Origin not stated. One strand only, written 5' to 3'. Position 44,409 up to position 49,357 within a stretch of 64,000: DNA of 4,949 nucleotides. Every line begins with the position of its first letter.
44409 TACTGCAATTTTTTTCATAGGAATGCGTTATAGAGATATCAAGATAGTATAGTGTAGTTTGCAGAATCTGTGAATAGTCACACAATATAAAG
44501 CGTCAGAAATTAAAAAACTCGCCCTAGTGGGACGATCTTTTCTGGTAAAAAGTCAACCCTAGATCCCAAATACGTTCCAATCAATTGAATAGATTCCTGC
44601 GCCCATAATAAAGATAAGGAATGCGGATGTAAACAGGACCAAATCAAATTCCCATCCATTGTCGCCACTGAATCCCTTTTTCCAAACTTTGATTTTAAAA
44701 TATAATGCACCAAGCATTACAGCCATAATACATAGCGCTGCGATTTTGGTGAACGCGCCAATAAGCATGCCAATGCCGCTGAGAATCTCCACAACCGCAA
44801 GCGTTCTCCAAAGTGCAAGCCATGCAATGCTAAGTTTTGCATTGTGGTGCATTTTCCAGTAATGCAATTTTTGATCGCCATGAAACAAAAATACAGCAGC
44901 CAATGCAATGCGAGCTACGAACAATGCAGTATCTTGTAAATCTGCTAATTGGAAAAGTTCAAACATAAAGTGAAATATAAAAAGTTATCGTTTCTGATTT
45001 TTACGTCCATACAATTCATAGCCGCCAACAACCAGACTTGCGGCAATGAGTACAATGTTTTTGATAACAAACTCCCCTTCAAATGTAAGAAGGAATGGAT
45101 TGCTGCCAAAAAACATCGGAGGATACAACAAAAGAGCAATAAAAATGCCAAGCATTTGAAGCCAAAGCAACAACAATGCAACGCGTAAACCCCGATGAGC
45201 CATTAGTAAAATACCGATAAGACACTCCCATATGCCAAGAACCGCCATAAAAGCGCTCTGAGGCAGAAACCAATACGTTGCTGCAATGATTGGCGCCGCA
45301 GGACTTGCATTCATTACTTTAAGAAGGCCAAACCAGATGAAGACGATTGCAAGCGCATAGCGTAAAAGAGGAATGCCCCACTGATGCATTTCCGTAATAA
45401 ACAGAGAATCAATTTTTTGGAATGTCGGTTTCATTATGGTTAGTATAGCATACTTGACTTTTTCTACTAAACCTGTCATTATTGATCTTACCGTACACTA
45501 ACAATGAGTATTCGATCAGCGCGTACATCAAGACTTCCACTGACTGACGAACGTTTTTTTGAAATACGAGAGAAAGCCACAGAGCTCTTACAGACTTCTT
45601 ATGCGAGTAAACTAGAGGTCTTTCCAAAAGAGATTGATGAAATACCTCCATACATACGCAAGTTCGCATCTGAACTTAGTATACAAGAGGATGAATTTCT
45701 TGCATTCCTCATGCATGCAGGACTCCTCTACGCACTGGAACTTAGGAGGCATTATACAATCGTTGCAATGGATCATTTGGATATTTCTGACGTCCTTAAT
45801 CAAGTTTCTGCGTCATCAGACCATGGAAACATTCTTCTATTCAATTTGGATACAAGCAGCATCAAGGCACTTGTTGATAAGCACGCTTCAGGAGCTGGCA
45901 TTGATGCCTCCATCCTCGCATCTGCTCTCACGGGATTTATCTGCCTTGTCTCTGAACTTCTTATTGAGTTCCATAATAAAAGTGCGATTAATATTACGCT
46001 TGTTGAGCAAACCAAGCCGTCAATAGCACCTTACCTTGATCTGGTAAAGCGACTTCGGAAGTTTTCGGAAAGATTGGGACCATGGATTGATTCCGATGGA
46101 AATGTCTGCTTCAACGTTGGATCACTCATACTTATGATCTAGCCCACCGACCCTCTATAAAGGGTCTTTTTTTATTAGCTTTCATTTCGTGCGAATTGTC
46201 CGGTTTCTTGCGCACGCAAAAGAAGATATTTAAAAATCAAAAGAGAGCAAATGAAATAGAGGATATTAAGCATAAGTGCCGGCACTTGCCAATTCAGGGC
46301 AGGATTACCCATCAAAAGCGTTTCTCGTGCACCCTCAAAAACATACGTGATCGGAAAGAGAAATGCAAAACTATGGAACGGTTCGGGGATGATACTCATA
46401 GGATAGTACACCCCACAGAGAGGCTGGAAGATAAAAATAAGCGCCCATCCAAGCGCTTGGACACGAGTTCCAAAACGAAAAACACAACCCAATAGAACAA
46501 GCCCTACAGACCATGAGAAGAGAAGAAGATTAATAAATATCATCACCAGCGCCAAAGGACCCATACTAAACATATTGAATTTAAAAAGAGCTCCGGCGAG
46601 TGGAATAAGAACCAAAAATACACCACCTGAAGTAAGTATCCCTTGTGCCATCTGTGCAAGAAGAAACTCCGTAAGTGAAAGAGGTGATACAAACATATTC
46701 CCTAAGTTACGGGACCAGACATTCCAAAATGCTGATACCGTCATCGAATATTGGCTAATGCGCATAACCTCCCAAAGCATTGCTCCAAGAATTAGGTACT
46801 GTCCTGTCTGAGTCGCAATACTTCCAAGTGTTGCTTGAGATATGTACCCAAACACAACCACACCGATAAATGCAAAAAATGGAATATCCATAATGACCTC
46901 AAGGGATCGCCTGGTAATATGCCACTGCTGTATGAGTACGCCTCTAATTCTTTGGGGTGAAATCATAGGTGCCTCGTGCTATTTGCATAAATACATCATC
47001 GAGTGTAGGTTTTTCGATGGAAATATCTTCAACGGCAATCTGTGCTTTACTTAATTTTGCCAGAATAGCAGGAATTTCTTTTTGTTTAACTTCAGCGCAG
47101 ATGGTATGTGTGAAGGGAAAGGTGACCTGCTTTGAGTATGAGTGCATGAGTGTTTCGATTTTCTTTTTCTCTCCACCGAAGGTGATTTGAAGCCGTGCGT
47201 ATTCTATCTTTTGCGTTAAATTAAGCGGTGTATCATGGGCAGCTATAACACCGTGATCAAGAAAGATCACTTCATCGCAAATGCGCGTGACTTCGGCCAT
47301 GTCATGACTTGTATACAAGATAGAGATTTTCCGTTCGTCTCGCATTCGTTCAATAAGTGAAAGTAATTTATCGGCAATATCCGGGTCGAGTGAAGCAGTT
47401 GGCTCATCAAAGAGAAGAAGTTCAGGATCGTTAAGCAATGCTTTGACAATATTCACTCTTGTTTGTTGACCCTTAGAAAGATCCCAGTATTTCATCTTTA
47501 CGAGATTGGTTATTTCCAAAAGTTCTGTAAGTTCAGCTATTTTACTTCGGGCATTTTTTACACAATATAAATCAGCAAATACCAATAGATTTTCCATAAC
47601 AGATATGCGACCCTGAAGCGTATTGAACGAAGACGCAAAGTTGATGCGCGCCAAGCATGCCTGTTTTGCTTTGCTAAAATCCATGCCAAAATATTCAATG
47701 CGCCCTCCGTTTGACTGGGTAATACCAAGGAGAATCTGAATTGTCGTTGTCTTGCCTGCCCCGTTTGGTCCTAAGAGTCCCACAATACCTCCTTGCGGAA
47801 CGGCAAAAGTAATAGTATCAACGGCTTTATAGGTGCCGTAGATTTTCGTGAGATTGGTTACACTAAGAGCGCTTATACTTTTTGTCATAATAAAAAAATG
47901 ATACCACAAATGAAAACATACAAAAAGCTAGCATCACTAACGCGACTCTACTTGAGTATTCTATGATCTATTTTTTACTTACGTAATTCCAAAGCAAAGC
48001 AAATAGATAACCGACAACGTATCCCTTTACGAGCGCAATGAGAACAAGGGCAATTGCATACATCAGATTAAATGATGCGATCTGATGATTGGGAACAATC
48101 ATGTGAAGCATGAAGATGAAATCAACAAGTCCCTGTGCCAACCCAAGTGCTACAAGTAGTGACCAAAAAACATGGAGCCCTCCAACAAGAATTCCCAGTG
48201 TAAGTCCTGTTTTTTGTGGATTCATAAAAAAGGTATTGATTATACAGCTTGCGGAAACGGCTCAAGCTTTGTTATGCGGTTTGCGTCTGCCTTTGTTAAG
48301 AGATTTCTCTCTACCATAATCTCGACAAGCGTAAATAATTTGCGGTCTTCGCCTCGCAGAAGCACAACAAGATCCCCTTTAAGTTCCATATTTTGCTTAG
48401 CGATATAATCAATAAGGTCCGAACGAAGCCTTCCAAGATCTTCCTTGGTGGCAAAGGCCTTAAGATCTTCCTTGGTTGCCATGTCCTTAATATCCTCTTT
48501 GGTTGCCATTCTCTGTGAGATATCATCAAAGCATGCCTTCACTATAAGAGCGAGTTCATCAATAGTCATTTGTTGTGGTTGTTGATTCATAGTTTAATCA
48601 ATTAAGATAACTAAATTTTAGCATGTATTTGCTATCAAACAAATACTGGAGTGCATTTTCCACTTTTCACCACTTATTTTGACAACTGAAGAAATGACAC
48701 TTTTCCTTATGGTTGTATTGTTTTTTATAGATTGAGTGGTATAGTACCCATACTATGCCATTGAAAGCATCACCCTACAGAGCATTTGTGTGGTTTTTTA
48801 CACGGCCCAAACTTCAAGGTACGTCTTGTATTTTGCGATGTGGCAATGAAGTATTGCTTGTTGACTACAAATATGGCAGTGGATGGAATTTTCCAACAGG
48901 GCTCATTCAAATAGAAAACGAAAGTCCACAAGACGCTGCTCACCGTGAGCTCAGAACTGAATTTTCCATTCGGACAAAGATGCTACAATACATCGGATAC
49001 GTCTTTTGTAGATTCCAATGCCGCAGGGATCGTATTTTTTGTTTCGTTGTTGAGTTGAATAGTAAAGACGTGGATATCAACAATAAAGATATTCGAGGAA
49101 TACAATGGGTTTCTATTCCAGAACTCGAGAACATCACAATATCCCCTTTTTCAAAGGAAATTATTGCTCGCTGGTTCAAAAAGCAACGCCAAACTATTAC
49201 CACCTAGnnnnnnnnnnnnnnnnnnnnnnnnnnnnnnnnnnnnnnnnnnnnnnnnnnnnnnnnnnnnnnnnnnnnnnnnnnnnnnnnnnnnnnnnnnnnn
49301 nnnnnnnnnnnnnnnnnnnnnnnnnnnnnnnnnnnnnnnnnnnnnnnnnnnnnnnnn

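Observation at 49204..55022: Co-directional operon: giant repeat surface protein, GT-C-like polytopic membrane protein, 17-Cys secreted protein and an unknown protein; a candidate surface glycoprotein/glycosylation module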

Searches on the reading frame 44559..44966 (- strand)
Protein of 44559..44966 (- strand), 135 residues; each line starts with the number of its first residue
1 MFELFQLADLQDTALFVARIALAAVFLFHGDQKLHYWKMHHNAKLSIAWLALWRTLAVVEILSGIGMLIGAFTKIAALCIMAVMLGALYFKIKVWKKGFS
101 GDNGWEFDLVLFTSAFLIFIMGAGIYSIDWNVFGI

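Call 66: search_protein_families(library=pfam, proteins=[window:44559-44966:-], max_evalue=0.01)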
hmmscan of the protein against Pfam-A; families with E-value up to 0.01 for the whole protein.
window:44559-44966:- (135 aa): 4 families
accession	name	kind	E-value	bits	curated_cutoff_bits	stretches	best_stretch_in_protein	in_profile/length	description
PF07681.17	DoxX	-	1.8e-09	38.5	23.6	1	15-90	2-82/85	DoxX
PF04173.18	DoxD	-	0.00052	20.4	22.7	1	56-130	71-142/167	TQO small subunit DoxD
PF07291.16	MauE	-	0.0019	18.9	27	1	13-98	3-94/128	Methylamine utilisation protein MauE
PF13564.11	DoxX_2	-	0.0022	18.6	26.3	1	19-93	3-83/103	DoxX-like family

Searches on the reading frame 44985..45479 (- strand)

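Call 66: search_protein_families(library=pfam, proteins=[window:44985-45479:-], max_evalue=0.01)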
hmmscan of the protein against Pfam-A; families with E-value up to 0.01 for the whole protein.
window:44985-45479:- (164 aa): 2 families
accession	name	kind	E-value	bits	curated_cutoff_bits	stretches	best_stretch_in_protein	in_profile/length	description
PF04224.18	DUF417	-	2.5e-07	30.9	27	1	25-71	4-52/175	Protein of unknown function, DUF417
PF07291.16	MauE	-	0.0075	17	27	0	36-119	5-89/128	Methylamine utilisation protein MauE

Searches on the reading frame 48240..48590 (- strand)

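Call 3: search_protein_families(library=pfam, proteins=[window:48240-48590:-], max_evalue=0.1)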
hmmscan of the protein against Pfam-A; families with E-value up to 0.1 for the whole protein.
window:48240-48590:- (116 aa): 1 family
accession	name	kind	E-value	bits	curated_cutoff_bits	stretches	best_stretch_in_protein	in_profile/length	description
PF00750.26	tRNA-synt_1d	-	0.0029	17.1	23.3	1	17-112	97-197/349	tRNA synthetases class I (R), catalytic domain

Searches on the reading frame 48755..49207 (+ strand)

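Call 3: search_protein_families(library=pfam, proteins=[window:48755-49207:+], max_evalue=0.1)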
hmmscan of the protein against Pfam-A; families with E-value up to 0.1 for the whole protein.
window:48755-49207:+ (150 aa): 2 families
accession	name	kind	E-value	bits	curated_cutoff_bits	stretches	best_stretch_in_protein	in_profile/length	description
PF00293.34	NUDIX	-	3.4e-15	56.7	21.1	1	24-139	7-133/134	NUDIX domain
PF14815.12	NUDIX_4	-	0.00086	19.5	35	1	43-138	26-112/113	NUDIX domain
